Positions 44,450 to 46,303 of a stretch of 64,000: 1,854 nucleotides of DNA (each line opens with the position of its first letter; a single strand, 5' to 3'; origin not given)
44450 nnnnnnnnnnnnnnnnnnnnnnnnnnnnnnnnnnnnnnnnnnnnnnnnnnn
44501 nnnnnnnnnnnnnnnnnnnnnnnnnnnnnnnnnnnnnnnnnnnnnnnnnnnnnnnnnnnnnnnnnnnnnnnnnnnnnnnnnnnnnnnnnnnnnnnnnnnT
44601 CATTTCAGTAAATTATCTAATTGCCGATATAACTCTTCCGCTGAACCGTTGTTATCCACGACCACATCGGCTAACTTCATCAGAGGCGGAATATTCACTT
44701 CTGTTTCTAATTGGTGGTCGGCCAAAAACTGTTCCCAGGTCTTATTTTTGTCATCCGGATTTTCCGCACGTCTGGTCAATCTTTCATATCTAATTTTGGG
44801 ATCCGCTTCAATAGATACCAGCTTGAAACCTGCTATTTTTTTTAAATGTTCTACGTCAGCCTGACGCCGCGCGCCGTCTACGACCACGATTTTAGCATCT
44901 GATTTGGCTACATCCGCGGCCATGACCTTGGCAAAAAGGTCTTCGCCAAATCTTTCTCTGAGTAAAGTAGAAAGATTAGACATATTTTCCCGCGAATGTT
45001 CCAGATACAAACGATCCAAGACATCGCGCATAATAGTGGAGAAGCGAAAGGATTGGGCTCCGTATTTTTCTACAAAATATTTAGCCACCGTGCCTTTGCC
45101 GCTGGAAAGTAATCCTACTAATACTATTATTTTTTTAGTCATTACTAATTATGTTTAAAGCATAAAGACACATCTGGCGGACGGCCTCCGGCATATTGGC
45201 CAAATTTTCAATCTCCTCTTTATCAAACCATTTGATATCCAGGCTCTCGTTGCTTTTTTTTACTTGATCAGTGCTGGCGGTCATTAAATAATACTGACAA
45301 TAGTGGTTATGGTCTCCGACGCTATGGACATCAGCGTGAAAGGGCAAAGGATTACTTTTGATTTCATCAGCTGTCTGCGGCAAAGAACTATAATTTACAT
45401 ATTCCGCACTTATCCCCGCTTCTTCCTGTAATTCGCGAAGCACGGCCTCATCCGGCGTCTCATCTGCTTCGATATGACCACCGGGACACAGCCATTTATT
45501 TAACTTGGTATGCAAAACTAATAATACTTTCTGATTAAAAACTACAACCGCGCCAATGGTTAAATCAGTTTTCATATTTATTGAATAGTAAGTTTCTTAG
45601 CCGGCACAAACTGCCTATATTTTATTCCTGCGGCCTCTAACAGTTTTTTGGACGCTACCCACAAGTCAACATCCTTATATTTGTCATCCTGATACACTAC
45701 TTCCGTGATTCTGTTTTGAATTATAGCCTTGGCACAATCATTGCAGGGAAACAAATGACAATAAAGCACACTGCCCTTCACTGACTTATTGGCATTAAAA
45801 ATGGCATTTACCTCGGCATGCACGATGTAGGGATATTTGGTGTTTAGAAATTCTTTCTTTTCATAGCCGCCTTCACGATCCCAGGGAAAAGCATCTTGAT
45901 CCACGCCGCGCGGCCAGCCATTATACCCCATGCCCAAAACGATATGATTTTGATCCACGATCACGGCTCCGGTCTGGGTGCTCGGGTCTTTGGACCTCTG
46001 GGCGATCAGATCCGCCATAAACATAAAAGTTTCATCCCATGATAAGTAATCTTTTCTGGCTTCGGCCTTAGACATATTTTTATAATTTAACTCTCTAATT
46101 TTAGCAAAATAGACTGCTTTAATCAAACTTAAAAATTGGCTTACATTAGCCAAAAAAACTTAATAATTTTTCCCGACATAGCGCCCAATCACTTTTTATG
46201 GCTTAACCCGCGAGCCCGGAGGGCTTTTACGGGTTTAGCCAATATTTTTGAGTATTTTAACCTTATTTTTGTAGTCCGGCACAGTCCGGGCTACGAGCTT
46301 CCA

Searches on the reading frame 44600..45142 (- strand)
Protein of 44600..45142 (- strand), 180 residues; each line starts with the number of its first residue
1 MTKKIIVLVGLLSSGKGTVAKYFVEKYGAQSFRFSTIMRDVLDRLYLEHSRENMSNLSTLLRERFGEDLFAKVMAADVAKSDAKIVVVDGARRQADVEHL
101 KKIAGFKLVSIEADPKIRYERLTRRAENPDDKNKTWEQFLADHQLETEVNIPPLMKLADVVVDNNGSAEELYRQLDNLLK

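Call 108: search_protein_families(library=pfam, proteins=[window:44600-45142:-], max_evalue=0.0001)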
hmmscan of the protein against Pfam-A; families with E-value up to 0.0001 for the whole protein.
window:44600-45142:- (180 aa): 4 families
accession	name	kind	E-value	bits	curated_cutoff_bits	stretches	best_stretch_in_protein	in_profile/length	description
PF13207.12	AAA_17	-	7.9e-14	52.5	27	1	10-134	2-132/136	AAA domain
PF13238.12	AAA_18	-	8.2e-11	42.9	29.4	1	6-132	1-118/128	AAA domain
PF13671.12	AAA_33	-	3.9e-07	30.9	27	1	6-141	2-138/143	AAA domain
PF21448.3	DNMK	-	2.1e-06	28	27.1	0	4-62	1-57/232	Deoxynucleotide monophosphate kinase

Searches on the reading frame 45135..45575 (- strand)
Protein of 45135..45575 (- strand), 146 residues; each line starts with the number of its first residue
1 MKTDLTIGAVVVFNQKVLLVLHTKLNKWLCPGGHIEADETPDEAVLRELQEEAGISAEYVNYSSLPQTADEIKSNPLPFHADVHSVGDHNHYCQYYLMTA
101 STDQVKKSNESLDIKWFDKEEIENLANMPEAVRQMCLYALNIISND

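Call 108: search_protein_families(library=pfam, proteins=[window:45135-45575:-], max_evalue=0.0001)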
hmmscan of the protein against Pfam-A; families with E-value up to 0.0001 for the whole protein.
window:45135-45575:- (146 aa): 1 family
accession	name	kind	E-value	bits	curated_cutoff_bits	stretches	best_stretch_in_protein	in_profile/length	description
PF00293.34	NUDIX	-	8.6e-19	68.3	21.1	1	6-130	5-125/134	NUDIX domain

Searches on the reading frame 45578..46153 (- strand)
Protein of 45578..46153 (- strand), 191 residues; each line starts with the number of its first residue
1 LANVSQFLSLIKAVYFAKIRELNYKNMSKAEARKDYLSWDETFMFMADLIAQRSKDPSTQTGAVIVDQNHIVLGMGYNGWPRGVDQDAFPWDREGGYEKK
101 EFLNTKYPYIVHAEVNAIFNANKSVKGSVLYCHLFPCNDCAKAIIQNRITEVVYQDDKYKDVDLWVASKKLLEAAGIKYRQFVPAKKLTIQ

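Call 108: search_protein_families(library=pfam, proteins=[window:45578-46153:-], max_evalue=0.0001)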
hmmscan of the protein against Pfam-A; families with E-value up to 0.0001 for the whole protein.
window:45578-46153:- (191 aa): 2 families
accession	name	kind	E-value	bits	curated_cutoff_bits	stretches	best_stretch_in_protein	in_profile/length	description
PF00383.29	dCMP_cyt_deam_1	-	6.4e-24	84.2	25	1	38-154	2-100/102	Cytidine and deoxycytidylate deaminase zinc-binding region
PF14437.12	MafB19-deam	-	1.9e-13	50.9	27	1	38-158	2-103/142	MafB19-like deaminase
